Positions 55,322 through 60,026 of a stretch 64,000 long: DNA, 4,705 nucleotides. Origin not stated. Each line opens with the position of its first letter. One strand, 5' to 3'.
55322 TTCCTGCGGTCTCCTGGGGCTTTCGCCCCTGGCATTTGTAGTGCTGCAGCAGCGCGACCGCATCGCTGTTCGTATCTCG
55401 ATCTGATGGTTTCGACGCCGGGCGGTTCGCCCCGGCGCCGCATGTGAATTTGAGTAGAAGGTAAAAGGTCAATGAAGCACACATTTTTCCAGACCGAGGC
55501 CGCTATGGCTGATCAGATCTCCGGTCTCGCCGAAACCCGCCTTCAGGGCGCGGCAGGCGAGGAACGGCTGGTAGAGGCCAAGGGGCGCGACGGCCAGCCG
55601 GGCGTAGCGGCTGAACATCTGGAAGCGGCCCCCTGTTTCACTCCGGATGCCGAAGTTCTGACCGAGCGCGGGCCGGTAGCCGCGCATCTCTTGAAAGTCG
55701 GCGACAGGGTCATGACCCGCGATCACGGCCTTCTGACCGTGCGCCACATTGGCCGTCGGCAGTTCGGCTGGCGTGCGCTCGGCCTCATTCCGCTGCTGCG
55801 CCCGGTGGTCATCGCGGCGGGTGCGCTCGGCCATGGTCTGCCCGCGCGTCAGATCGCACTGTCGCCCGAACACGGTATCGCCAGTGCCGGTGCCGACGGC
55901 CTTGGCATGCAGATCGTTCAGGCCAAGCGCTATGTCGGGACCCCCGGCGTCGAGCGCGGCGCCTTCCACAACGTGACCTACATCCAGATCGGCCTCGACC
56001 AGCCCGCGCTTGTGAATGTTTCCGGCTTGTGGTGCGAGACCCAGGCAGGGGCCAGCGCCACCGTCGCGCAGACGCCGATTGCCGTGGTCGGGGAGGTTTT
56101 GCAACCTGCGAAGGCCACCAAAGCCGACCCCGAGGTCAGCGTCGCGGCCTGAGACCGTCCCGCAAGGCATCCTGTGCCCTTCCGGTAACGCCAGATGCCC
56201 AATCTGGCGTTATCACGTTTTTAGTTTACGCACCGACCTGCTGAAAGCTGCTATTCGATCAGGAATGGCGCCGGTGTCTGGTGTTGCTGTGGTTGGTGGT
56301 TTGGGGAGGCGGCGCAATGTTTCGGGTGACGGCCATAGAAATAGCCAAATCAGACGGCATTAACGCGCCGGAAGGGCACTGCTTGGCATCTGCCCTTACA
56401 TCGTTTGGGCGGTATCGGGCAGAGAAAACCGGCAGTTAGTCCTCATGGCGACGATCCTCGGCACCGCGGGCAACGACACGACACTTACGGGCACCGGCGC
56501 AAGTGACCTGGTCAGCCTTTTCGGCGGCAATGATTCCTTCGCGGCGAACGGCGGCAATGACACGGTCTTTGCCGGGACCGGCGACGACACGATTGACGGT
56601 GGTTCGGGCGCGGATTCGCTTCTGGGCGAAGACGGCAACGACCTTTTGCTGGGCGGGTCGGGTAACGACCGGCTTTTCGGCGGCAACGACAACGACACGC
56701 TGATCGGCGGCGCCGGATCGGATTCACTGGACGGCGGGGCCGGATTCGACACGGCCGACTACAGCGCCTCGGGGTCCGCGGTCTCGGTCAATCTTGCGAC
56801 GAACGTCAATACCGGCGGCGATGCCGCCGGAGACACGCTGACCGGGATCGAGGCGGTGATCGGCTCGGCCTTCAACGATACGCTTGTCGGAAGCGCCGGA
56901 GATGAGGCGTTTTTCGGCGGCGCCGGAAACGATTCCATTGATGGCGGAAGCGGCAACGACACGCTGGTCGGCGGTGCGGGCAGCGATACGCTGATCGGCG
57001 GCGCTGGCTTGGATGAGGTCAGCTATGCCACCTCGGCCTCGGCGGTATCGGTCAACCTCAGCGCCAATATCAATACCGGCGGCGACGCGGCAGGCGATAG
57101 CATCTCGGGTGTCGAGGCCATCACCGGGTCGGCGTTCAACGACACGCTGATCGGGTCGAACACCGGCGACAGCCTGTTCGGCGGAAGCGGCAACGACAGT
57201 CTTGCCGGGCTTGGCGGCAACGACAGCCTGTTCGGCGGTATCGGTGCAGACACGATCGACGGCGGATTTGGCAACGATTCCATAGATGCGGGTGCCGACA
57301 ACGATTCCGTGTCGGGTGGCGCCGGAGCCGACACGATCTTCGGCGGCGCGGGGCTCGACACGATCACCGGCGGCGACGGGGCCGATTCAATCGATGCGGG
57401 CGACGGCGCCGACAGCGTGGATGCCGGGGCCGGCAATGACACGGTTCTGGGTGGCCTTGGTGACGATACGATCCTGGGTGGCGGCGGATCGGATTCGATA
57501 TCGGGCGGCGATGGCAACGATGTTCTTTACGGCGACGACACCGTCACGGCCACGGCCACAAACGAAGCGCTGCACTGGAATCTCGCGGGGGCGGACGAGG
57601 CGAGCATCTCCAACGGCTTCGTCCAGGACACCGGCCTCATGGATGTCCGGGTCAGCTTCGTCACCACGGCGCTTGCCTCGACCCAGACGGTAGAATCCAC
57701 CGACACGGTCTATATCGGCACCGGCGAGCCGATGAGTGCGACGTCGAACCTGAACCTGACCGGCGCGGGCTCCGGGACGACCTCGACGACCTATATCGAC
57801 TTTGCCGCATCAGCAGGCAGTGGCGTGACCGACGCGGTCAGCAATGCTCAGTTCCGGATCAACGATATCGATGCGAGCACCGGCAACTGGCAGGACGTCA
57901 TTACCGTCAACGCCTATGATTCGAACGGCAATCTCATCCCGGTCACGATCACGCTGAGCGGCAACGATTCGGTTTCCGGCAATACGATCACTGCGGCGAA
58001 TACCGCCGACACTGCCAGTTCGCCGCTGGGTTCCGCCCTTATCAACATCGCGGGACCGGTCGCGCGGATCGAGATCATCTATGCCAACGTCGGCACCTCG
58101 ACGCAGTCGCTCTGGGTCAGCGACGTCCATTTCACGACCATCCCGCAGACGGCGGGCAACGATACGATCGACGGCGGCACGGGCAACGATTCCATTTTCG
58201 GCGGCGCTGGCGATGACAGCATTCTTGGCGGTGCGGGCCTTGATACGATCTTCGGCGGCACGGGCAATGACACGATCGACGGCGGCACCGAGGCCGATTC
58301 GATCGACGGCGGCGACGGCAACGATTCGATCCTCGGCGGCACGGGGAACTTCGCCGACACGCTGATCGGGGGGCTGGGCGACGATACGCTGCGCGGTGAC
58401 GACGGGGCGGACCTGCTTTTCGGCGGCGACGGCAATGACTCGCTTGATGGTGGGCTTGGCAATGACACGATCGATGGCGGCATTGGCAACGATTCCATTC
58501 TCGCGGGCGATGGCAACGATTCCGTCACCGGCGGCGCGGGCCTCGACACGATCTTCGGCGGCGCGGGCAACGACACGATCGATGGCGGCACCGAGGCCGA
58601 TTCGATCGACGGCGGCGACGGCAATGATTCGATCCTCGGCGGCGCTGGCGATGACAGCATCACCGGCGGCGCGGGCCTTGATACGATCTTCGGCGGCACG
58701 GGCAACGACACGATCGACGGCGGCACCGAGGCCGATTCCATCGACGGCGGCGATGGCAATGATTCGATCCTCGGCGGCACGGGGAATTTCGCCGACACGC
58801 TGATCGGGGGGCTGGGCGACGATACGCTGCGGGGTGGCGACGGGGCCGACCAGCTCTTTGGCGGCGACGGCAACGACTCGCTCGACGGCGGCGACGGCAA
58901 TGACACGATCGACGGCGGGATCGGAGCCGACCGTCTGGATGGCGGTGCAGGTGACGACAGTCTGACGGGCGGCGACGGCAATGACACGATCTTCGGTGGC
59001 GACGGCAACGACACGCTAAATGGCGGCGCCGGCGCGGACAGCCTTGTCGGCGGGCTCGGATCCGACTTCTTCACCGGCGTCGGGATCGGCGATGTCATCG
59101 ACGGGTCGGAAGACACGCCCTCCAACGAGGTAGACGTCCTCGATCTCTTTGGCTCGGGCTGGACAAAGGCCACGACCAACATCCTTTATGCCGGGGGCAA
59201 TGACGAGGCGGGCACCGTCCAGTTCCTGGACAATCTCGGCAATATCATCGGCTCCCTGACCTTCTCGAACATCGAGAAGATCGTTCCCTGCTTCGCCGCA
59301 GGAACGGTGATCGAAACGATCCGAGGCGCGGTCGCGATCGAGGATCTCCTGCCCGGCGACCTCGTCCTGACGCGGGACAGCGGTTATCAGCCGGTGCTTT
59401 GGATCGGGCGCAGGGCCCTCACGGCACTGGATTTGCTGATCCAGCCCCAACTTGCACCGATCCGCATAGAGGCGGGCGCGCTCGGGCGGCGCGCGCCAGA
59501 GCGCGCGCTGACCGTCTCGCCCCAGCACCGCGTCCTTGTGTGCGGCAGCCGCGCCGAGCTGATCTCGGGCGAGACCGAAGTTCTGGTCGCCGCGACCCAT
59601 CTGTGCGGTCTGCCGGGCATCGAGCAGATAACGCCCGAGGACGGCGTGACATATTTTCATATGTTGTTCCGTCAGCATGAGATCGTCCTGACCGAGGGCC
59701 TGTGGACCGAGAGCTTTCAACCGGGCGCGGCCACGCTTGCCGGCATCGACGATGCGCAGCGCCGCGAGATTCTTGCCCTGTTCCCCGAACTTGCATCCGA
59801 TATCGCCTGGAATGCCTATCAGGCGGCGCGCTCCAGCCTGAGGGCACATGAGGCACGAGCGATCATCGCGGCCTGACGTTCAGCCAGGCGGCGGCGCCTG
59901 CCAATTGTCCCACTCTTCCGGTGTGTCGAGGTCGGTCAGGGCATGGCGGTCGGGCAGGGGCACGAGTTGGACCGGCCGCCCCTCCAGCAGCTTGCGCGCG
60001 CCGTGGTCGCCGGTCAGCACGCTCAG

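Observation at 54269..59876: tRNA-Leu-flanked accessory locus with three paralogous Hint (bacterial intein-like) domains, only one attached to a cargo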

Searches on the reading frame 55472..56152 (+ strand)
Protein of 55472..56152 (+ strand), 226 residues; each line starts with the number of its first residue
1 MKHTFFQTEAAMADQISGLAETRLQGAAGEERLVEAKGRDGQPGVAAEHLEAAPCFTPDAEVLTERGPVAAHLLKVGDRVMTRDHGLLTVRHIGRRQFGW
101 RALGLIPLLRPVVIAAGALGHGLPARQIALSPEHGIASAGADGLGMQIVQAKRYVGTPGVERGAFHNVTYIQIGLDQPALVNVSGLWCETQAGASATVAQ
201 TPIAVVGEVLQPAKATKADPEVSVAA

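Call 4: search_protein_families(library=pfam, proteins=[window:55472-56152:+], max_evalue=0.01)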
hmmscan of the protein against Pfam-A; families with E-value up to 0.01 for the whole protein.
window:55472-56152:+ (226 aa): 1 family
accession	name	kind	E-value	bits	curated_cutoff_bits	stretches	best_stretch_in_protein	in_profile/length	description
PF13403.11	Hint_2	-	1.7e-30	106.8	28.4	1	54-190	1-142/147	Hint domain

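Call 5: search_protein_families(library=ncbifam, proteins=[window:55472-56152:+], max_evalue=0.01)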
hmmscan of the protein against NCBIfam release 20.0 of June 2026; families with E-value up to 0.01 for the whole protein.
window:55472-56152:+ (226 aa): 0 families

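Call 42: find_homologous_proteins(query=window:55472-56149:+, max_evalue=0.001)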
Query window:55472-56149:+ (226 aa): 26 proteins with E <= 0.001 among 3245 candidates.
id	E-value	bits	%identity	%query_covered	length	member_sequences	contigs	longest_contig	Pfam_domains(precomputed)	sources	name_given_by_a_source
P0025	6.3e-140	482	99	100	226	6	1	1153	PF13403.12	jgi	jgi:hypothetical protein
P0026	2.1e-107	376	79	100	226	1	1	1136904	PF13403.12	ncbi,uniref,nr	ncbi:Hint domain-containing protein [Frigidibacter sp. RF13]|uniref:Hint domain-containing protein n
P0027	2.4e-107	376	76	100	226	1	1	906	PF13403.12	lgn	-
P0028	5.1e-104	365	77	100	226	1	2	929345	PF13403.12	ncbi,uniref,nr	ncbi:Hint domain-containing protein [Frigidibacter sp. SD6-1]|uniref:Hint domain-containing protein 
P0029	4.1e-44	169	47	84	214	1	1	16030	PF13403.12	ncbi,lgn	-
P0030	1.6e-33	134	46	73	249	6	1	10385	PF13403.12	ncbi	-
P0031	2.6e-32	131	44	72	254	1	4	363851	PF13403.12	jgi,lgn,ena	-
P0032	5.4e-31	126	44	75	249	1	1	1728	PF13403.12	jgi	jgi:hypothetical protein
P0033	7.0e-30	123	45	69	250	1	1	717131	PF13403.12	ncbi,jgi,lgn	jgi:hypothetical protein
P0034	9.7e-24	103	42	61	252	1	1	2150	PF13403.12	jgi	jgi:hypothetical protein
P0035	7.6e-23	100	41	64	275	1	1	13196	PF13403.12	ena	-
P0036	1.5e-22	99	42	60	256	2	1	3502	PF13403.12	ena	-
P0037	1.1e-21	96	39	72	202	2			PF13403.12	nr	nr:Hint domain-containing protein [Rhodobacter sp. SGA-6-6]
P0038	5.1e-21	94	37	73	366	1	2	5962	PF00353.26,PF13403.12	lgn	-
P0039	8.4e-18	83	37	61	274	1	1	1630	PF13403.12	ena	-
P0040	3.2e-17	81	36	75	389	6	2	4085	PF13403.12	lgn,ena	-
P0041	1.6e-14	72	36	60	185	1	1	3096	PF13403.12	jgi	jgi:hypothetical protein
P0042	6.8e-14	70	36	68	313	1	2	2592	PF13403.12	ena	-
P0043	9.6e-14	70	41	49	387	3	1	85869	PF13403.12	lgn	-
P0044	3.2e-11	62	35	60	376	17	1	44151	PF13403.12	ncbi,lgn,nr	ncbi:Hint domain-containing protein [Pseudosulfitobacter pseudonitzschiae]|nr:Hint domain-containing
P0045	4.7e-11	61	34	69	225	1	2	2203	PF13403.12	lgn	-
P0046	7.9e-9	54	34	60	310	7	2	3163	PF13403.12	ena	-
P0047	8.3e-9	54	34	60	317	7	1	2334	PF13403.12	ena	-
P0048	8.9e-9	54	32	62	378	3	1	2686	PF13403.12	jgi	jgi:hypothetical protein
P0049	1.1e-7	50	41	38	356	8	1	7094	PF13403.12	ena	-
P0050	1.5e-7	50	32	60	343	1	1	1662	PF13403.12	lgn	-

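Call 52: predict_structure(alignment_id=A4)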
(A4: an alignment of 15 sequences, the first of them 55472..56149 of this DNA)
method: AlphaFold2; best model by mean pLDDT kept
length: 226 residues; sequences in the alignment: 15
mean_pLDDT: 69.1   pTM: 0.60
mean pLDDT of the five models: 69.1, 68.8, 68.7, 68.4, 67.5
residues with pLDDT >= 90: 91; 70-90: 45; 50-70: 7; < 50: 83
segments of 3 or more residues with pLDDT < 50: 1-50, 194-226
pLDDT, mean of each block of 10 residues (from residue 1): 36 33 32 35 35 79 96 94 94 87 82 94 92 89 80 94 89 89 93 44 35 38 36
secondary structure, 60 per line:
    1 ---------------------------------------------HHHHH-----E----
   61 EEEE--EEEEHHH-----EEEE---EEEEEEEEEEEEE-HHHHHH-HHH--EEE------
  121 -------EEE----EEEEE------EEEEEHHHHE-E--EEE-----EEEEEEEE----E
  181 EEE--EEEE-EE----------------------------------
elements in order: H46-50 E61-64 E67-70 E79-82 E86-98 H100-105 E112-114 E128-130 E135-139 E146-150 H151-154 E160-162 E168-175 E180-183 E186-189

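Call 57: fold_search(model_id=the predicted structure, library=pdb)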
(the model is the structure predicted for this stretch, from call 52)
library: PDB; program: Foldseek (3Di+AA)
matches with E <= 10: 219; with E <= 0.001: 23
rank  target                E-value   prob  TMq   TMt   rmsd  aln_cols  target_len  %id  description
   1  6y75_B                1.6e-05  1.00  0.40  0.59   5.9       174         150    9  BIL2 domain from T.thermophila BUBL1 locus (C1A-N143A) (released 2021-02-03)
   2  6y75_A                1.7e-05  1.00  0.41  0.60   4.9       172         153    9  BIL2 domain from T.thermophila BUBL1 locus (C1A-N143A) (released 2021-02-03)
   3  6tmm_BBB              2.9e-05  1.00  0.38  0.54   4.9       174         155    9  BIL2 domain from T.thermophila BUBL1 locus (C1A-N143A) (released 2020-12-16)
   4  6rix_B                5.1e-05  1.00  0.40  0.66   4.5       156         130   12  Crystal structure of MchDnaB-1 intein (released 2020-05-13)
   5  6tmm_AAA              7.5e-05  1.00  0.40  0.57   5.9       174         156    9  BIL2 domain from T.thermophila BUBL1 locus (C1A-N143A) (released 2020-12-16)
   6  6qaz                  9.4e-05  1.00  0.39  0.64   4.7       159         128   12  Crystal structure of gp41-1 intein (released 2019-11-13)
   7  6riy_A                1.1e-04  1.00  0.38  0.62   5.8       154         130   13  Crystal structure of MchDnaB-1 intein (N145AA) (released 2020-05-13)
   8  6riz                  1.3e-04  1.00  0.38  0.64   4.7       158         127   13  Crystal structure of gp41-1 intein (C1A, F65W, D107C) (released 2020-04-29)
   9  6mx6_A                1.6e-04  1.00  0.42  0.63   4.4       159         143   12  The Prp8 intein of Cryptococcus neoformans (released 2019-10-23)
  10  6mwy_A                1.7e-04  1.00  0.41  0.63   4.5       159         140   11  The Prp8 intein of Cryptococcus gattii (released 2019-11-06)
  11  1at0                  2.3e-04  1.00  0.34  0.51   8.2       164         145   16  17-kDA fragment of hedgehog C-terminal autoprocessing domain (released 1997-11-12)
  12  6riy_B                2.4e-04  1.00  0.38  0.62   5.8       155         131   12  Crystal structure of MchDnaB-1 intein (N145AA) (released 2020-05-13)
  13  2lwy_MODEL_1_A        2.6e-04  1.00  0.43  0.66   4.6       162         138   15  Solution Structure of Bacterial Intein-Like domain from Clostridium thermocellum (released 2013-05-08)
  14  6zgq_A                3.6e-04  1.00  0.36  0.50   9.1       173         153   12  AceL NrdHF class 3 split intein GSH linked splice inactive variant - C124A, N146A (released 2020-09-16)
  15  6bs8_B                4.0e-04  1.00  0.38  0.60   4.4       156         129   13  The class 3 DnaB intein from Mycobacterium smegmatis (released 2018-11-21)
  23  6tyy                  9.9e-04  1.00  0.34  0.50   7.6       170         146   16  Hedgehog autoprocessing mutant D46H (released 2019-11-20)
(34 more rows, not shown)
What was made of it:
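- Closest known: Hedgehog C-terminal. Same: Foldseek matches 1at0 and 6tyy (call 57).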

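Call 71: search_protein_families(library=padloc, proteins=[window:55472-56149:+], max_evalue=0.01)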
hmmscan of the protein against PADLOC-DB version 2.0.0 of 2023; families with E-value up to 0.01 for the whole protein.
window:55472-56149:+ (226 aa): 0 families

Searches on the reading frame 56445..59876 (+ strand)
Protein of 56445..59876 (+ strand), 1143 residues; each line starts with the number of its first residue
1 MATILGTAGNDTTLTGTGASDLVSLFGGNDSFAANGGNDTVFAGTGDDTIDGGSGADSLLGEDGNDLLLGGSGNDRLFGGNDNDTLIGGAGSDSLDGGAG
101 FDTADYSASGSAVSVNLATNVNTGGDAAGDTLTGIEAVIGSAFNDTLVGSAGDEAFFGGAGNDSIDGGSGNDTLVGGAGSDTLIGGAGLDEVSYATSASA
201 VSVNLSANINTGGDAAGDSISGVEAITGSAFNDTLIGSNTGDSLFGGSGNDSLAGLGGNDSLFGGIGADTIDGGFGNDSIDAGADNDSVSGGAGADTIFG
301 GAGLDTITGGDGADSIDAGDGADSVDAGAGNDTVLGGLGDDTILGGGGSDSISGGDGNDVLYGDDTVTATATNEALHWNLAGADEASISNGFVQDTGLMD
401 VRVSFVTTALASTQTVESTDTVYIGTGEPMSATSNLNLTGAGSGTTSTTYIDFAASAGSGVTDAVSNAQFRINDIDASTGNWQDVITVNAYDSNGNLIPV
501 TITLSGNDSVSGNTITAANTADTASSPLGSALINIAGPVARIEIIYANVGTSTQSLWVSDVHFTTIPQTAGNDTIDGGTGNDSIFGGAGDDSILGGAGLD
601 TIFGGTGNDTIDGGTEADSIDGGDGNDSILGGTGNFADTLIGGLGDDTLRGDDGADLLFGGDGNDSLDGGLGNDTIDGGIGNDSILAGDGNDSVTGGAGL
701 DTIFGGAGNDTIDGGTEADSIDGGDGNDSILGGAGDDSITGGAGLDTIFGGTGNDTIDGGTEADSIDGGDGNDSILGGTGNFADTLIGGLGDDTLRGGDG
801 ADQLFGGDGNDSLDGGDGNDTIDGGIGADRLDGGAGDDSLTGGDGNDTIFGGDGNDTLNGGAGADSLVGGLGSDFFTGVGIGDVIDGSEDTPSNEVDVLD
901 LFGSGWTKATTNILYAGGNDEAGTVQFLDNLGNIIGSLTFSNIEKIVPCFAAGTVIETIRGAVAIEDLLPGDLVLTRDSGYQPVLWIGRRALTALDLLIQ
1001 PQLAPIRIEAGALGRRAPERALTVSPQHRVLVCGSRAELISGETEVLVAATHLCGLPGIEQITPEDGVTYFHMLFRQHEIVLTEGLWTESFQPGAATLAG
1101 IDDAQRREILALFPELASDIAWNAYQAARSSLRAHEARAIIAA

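Call 4: search_protein_families(library=pfam, proteins=[window:56445-59876:+], max_evalue=0.01)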
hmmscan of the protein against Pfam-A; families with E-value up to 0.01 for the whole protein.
window:56445-59876:+ (1143 aa): 2 families
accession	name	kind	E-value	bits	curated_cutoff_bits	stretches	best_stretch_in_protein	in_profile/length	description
PF00353.25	HemolysinCabind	-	1.3e-121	396.1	23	23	841-875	1-35/36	RTX calcium-binding nonapeptide repeat (4 copies)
PF13403.11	Hint_2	-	2.1e-53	181.1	28.4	1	948-1094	1-146/147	Hint domain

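Call 5: search_protein_families(library=ncbifam, proteins=[window:56445-59876:+], max_evalue=0.01)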
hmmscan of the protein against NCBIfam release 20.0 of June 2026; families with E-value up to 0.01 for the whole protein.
window:56445-59876:+ (1143 aa): 7 families
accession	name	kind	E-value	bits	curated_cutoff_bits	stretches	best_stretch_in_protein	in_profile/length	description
NF033943.0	RTX_toxin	subfamily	3.7e-82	276.9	1000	7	569-674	693-797/930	RTX family hemolysin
NF046115.1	Ca_rpt_SMc04171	equivalog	2.1e-68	231.9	625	10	226-306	408-488/574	SMc04171 family calcium-binding repeat protein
NF033203.1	entero_EhxA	exception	3e-57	194.5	2000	7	569-674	726-829/997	enterohemolysin EhxA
NF053766.1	ZapA_metallo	exception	2.4e-36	125.8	940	6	135-200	330-395/483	ZapA family metalloprotease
NF035945.1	Zn_serralysin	subfamily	5.7e-34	118.1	500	5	833-932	324-415/462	serralysin family metalloprotease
NF050046.1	PueAB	exception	8.8e-19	67.3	670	3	138-198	372-432/616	polyurethane esterase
NF051884.1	ProteaseSapA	equivalog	0.00091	18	1200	1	69-119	325-375/644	protease SapA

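Call 71: search_protein_families(library=padloc, proteins=[window:56445-59873:+], max_evalue=0.01)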
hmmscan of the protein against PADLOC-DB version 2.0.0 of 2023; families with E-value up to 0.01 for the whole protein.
window:56445-59873:+ (1143 aa): 0 families

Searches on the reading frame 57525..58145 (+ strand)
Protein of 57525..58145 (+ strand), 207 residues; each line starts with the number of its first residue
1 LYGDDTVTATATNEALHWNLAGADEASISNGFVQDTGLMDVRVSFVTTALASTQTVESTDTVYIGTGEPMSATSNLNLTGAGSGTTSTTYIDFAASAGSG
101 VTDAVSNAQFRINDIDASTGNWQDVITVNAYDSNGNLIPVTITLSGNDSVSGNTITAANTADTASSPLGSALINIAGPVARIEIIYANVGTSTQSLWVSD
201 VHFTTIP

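Call 46: search_solved_structures(query=window:57525-58145:+, max_evalue=10)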
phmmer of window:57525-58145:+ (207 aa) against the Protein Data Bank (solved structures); distinct sequences matched with E-value up to 10: 5.
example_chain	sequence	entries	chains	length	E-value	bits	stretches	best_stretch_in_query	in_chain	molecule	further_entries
3lrb_A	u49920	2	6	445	0.91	12.5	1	136-189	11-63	Arginine/agmatine antiporter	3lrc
3ob6_A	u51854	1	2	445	0.91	12.5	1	136-189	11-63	AdiC arginine:agmatine antiporter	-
5j4i_A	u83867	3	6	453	0.96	12.4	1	136-189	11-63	Arginine/agmatine antiporter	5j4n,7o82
3ncy_A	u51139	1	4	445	1.2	12.2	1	136-191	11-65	AdiC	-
2ltm_A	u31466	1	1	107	1.5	11.8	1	2-31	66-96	NFU1 iron-sulfur cluster scaffold homolog, mitochondrial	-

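Call 72: search_protein_families(library=pfam, proteins=[window:57525-58145:+], max_evalue=1)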
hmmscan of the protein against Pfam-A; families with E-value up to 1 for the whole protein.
window:57525-58145:+ (207 aa): 1 family
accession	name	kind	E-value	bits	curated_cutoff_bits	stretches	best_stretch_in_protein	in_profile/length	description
PF23887.1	Phage_Gene47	-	0.031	14.2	27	1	55-89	7-41/65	Phage L5 gene 47-like protein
